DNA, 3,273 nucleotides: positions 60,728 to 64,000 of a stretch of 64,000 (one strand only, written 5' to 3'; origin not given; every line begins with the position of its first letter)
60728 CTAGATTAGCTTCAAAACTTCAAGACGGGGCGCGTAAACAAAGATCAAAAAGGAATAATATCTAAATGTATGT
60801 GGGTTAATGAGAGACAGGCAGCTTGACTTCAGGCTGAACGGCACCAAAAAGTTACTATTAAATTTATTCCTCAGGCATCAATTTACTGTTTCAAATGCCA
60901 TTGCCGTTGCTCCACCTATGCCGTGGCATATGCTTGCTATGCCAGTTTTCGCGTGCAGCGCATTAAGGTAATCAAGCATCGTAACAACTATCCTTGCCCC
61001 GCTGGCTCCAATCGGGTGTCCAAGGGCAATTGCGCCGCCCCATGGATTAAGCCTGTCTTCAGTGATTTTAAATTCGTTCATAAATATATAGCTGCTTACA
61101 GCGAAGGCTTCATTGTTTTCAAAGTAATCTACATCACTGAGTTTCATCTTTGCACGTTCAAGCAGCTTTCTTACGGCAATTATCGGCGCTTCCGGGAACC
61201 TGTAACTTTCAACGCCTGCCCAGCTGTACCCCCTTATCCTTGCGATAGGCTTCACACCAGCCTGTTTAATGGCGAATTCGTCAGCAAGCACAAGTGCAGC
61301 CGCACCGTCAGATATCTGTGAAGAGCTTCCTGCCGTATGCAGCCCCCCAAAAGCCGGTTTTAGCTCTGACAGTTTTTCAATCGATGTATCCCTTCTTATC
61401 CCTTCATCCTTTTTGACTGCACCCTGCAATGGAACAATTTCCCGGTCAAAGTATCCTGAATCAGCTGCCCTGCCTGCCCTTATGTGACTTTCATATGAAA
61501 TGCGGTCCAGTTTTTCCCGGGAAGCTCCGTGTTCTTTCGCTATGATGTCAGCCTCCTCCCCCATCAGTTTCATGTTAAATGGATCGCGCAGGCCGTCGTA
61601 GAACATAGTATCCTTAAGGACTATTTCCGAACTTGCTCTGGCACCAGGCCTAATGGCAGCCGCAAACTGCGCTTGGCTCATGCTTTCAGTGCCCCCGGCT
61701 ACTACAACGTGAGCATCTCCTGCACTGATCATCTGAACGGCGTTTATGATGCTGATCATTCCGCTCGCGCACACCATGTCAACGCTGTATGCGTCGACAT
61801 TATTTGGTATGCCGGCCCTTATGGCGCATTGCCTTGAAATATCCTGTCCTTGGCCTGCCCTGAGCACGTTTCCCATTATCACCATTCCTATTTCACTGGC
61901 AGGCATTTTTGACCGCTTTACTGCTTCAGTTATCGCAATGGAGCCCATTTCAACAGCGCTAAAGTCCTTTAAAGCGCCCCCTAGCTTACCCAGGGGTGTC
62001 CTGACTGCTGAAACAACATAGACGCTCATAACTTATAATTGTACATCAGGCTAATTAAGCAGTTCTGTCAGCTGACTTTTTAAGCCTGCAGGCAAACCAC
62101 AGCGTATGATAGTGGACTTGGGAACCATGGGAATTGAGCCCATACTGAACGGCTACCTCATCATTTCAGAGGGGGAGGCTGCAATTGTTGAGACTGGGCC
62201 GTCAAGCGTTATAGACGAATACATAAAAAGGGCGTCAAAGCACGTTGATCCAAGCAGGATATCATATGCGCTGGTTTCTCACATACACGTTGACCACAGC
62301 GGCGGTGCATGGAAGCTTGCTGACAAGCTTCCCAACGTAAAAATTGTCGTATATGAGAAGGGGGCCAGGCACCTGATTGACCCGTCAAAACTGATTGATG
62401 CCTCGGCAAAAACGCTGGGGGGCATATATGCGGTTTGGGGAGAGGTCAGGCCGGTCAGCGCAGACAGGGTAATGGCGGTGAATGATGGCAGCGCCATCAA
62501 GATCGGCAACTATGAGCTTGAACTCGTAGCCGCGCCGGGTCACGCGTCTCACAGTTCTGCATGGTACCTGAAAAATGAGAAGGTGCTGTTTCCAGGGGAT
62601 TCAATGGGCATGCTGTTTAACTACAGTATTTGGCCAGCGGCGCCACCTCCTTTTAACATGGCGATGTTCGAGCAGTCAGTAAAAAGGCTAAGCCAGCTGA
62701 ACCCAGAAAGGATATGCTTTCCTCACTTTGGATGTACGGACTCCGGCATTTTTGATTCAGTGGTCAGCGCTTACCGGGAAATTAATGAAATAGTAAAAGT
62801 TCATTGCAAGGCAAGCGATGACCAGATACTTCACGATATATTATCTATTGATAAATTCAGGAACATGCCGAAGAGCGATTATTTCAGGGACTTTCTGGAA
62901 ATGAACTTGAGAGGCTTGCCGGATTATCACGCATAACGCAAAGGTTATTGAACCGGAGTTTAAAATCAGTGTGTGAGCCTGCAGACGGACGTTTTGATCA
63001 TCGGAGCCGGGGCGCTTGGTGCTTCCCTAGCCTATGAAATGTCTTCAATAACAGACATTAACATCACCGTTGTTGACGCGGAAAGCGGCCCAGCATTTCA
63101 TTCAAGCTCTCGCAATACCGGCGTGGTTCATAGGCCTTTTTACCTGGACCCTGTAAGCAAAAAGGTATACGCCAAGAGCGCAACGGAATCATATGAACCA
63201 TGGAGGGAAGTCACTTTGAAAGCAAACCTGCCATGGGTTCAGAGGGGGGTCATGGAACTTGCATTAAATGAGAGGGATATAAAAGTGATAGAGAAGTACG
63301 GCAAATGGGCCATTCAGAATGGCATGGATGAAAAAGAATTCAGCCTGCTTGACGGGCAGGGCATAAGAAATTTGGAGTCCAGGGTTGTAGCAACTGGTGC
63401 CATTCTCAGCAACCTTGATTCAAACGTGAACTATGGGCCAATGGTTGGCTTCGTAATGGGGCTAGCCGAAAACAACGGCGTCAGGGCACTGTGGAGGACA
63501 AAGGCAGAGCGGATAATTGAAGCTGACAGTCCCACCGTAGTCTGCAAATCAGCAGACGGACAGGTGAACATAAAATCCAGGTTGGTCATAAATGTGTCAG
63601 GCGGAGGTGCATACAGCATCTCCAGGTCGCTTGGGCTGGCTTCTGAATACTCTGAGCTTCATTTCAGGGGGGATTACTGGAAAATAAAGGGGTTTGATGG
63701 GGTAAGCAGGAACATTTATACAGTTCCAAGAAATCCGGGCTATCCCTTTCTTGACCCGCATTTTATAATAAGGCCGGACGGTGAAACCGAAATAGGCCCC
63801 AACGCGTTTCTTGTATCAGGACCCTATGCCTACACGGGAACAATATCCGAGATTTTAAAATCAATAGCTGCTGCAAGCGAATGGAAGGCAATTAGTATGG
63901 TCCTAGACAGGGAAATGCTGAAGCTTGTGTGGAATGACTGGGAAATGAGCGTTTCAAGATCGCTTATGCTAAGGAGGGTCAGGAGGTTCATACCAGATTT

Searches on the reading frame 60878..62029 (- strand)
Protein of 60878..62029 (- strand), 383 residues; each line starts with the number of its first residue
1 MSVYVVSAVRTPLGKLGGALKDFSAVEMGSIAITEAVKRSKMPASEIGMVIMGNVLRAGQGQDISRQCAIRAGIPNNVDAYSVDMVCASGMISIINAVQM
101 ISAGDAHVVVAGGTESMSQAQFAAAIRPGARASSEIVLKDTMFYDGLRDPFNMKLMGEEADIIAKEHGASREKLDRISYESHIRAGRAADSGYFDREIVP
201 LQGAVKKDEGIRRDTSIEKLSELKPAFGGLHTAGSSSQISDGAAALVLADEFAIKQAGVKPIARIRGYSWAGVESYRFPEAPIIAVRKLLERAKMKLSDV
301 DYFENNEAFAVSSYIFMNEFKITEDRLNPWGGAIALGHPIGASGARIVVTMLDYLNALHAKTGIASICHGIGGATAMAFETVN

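Call 68: search_protein_families(library=pfam, proteins=[window:60878-62029:-], max_evalue=0.001)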
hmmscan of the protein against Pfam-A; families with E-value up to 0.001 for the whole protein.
window:60878-62029:- (383 aa): 3 families
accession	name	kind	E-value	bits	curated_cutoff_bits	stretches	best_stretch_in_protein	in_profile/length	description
PF00108.29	Thiolase_N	-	4.5e-74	249.5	26.4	1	3-251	1-259/260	Thiolase, N-terminal domain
PF02803.24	Thiolase_C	-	3.4e-37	127.2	27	1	260-380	2-122/123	Thiolase, C-terminal domain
PF00109.32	ketoacyl-synt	-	7.1e-06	26.2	20.8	1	80-126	167-213/252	Beta-ketoacyl synthase, N-terminal domain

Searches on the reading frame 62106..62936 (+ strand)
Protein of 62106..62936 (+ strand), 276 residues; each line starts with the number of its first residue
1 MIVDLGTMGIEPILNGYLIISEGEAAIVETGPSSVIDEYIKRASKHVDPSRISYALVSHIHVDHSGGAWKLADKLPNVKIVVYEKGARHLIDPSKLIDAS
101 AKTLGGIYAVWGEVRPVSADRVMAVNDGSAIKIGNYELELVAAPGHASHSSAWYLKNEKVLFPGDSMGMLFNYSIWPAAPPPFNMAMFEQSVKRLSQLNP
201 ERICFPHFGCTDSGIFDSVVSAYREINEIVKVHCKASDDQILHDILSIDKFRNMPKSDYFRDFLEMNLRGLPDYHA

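Call 43: search_protein_families(library=pfam, proteins=[window:62106-62936:+], max_evalue=0.001)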
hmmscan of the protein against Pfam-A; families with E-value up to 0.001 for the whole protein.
window:62106-62936:+ (276 aa): 3 families
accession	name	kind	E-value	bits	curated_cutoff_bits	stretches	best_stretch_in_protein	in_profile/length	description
PF00753.33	Lactamase_B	-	2.5e-23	83.5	22.7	1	15-207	7-196/196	Metallo-beta-lactamase superfamily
PF19583.5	ODP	-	6.2e-11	43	27.2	1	15-172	4-142/194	ODP family beta lactamase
PF12706.13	Lactamase_B_2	-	0.00012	22.2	27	1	45-151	24-116/200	Beta-lactamase superfamily domain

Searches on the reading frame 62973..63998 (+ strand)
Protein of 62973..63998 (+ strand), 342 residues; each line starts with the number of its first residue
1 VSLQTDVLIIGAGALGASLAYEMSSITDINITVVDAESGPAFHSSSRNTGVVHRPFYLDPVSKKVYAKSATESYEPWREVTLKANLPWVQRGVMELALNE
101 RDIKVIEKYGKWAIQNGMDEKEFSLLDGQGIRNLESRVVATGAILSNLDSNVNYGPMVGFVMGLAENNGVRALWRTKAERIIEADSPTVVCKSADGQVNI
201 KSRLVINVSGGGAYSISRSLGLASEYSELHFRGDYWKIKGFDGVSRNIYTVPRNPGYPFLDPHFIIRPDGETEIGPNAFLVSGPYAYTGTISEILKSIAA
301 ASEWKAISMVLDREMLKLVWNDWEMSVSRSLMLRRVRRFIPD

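Call 68: search_protein_families(library=pfam, proteins=[window:62973-63998:+], max_evalue=0.001)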
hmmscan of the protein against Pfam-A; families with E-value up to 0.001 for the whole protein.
window:62973-63998:+ (342 aa): 4 families
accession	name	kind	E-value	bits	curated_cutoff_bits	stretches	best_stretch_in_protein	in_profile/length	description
PF01266.30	DAO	-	4.7e-30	105.7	27.9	1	6-286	1-278/353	FAD dependent oxidoreductase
PF05834.18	Lycopene_cycl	-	8.4e-05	22.2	23.4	0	6-42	1-38/380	Lycopene cyclase protein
PF13450.12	NAD_binding_8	-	0.00014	22.5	21.9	1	9-49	1-40/68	NAD(P)-binding Rossmann-like domain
PF07992.20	Pyr_redox_2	-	0.00065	19.6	26.1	0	6-122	2-95/291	Pyridine nucleotide-disulphide oxidoreductase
